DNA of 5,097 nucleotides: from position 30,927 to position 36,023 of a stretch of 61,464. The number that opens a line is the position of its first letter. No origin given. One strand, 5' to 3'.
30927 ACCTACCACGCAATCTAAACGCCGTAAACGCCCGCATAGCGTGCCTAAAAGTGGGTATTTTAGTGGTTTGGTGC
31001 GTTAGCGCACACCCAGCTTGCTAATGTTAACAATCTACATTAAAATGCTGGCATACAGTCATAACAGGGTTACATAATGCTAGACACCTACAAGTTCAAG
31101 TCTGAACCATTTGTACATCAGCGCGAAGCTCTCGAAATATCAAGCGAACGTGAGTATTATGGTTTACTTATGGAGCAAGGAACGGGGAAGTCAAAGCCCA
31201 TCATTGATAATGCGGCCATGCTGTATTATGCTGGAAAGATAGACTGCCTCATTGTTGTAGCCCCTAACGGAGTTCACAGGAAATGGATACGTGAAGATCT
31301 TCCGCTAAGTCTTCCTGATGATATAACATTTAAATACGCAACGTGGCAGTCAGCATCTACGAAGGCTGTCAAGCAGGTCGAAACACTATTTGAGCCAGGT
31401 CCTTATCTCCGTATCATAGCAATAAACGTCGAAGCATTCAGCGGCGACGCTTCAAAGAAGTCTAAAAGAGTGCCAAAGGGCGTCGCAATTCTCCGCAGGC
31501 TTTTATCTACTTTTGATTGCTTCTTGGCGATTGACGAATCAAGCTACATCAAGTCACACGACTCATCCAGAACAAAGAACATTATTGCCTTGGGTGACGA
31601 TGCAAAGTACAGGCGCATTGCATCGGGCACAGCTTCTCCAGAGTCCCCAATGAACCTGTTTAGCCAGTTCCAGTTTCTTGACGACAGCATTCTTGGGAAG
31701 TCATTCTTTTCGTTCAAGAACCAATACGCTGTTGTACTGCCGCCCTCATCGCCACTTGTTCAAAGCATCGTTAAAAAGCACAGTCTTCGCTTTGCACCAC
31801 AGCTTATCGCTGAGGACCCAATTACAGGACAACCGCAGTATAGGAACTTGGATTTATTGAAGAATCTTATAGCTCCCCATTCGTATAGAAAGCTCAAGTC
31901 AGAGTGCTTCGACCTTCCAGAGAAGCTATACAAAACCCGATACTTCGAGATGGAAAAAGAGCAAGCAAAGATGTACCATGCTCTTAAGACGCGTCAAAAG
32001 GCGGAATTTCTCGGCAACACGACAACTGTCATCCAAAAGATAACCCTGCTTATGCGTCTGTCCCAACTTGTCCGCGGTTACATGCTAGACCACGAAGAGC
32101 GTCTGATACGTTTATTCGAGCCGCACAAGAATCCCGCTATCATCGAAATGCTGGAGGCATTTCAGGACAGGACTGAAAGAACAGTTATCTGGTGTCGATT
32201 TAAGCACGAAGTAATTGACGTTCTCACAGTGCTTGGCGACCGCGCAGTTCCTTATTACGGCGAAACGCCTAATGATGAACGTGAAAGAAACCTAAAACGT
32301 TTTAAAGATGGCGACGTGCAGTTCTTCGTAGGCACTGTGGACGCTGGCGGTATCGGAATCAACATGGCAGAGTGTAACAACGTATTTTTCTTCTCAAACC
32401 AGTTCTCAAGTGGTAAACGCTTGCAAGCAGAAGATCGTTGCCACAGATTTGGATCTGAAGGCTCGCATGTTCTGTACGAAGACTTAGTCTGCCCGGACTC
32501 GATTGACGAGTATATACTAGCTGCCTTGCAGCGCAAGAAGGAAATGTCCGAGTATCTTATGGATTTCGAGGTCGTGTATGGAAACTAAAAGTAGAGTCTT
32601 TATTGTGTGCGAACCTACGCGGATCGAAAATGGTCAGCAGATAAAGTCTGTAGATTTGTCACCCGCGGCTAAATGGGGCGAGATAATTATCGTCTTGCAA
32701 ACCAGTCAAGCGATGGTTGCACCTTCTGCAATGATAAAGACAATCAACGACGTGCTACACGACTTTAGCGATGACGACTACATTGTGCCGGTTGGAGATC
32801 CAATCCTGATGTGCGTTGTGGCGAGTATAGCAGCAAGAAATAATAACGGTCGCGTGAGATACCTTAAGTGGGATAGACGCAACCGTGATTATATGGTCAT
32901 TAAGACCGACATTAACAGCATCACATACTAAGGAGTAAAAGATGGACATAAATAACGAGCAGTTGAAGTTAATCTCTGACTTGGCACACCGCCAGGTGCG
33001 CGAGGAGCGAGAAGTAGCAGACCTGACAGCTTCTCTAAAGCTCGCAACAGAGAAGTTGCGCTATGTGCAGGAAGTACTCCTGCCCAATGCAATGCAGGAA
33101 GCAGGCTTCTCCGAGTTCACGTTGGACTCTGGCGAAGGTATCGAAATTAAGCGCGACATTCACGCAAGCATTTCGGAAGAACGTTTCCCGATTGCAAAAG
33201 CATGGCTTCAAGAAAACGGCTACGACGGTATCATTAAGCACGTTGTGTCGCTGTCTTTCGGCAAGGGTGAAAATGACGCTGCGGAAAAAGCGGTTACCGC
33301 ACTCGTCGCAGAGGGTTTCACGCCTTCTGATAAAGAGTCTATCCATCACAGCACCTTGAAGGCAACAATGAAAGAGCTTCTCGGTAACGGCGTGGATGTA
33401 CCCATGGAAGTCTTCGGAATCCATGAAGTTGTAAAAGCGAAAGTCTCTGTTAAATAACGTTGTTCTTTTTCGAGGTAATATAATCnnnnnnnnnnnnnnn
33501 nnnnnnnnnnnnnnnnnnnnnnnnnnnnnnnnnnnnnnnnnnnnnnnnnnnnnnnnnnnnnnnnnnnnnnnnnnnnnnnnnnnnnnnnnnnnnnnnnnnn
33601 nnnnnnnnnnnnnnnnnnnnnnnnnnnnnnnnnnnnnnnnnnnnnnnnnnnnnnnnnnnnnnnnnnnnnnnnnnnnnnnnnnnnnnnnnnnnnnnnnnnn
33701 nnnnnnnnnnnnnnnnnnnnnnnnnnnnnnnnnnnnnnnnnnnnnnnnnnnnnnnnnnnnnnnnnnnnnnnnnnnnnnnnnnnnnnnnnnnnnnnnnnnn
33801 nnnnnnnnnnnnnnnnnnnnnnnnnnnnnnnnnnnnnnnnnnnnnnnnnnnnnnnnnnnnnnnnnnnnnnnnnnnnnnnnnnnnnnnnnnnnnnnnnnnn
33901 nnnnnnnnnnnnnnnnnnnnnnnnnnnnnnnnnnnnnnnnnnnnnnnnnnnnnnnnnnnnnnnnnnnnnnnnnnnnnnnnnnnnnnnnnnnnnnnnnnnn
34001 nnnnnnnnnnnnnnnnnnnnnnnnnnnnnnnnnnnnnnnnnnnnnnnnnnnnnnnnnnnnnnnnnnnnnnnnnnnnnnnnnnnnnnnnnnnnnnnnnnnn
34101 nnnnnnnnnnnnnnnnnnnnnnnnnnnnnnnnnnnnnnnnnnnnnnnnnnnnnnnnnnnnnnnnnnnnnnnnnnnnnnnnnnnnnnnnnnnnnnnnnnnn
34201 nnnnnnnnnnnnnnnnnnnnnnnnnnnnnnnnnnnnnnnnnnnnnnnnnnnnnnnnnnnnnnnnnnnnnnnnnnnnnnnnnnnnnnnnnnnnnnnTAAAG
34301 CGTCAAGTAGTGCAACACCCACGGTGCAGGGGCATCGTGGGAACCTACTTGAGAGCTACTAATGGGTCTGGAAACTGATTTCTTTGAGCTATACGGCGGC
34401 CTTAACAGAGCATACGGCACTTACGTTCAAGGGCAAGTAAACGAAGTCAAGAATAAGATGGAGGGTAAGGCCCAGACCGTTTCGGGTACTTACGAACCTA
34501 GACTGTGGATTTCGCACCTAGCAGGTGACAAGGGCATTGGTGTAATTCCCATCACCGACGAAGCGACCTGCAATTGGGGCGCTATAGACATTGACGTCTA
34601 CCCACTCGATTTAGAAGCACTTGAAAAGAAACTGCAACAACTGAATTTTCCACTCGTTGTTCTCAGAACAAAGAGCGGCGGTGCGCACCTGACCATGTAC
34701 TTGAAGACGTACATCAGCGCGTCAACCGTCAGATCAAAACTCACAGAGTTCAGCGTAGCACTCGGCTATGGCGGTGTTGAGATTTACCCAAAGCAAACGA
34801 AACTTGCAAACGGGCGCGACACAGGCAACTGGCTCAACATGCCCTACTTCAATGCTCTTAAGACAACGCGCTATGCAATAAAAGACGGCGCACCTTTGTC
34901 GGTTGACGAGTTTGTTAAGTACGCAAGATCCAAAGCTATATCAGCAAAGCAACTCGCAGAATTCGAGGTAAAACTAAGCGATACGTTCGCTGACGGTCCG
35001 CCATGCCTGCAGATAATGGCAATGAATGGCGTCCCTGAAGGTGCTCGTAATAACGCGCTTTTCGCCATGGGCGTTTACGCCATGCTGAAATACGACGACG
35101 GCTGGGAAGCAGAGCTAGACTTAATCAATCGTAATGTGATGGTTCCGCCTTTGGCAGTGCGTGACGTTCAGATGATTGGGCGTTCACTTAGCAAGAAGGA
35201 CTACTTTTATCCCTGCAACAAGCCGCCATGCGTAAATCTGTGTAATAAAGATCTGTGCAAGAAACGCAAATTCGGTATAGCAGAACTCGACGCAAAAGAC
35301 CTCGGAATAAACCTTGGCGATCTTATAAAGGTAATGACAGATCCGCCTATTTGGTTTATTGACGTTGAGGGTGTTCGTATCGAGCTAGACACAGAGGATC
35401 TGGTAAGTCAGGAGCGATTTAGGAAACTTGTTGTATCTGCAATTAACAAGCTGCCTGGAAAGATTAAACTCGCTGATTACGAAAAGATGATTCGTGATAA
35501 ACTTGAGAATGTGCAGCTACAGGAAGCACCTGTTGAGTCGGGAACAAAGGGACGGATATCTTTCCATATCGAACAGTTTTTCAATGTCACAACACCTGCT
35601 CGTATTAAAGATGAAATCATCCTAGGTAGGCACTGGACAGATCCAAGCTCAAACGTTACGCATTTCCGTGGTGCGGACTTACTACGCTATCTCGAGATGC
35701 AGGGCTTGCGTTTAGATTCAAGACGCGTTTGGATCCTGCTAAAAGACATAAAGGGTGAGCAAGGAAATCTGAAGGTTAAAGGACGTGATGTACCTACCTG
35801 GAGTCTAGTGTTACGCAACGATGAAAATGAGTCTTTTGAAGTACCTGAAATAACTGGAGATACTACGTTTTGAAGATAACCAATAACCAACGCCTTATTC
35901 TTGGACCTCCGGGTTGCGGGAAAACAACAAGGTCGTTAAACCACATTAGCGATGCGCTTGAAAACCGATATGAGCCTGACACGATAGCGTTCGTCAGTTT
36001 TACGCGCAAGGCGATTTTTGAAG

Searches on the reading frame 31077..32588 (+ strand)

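Call 39: search_protein_families(library=pfam, proteins=[window:31077-32588:+], max_evalue=0.001)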
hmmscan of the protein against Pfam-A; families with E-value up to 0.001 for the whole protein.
window:31077-32588:+ (503 aa): 2 families
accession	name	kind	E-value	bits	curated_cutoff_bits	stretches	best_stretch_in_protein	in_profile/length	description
PF00271.37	Helicase_C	-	8.4e-16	58.6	23.5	1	353-459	4-110/110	Helicase conserved C-terminal domain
PF00176.29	SNF2-rel_dom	-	4.4e-10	39.6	24.9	1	149-328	128-281/290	SNF2-related domain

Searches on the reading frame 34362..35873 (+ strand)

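Call 39: search_protein_families(library=pfam, proteins=[window:34362-35873:+], max_evalue=0.001)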
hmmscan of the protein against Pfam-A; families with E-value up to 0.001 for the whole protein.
window:34362-35873:+ (503 aa): 1 family
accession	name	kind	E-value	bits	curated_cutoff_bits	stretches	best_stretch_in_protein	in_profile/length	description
PF22548.2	AEP-TOTE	-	3.3e-09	37.1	27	1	42-164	59-191/230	TOTE conflict system, Archaeo-Eukaryotic Primase domain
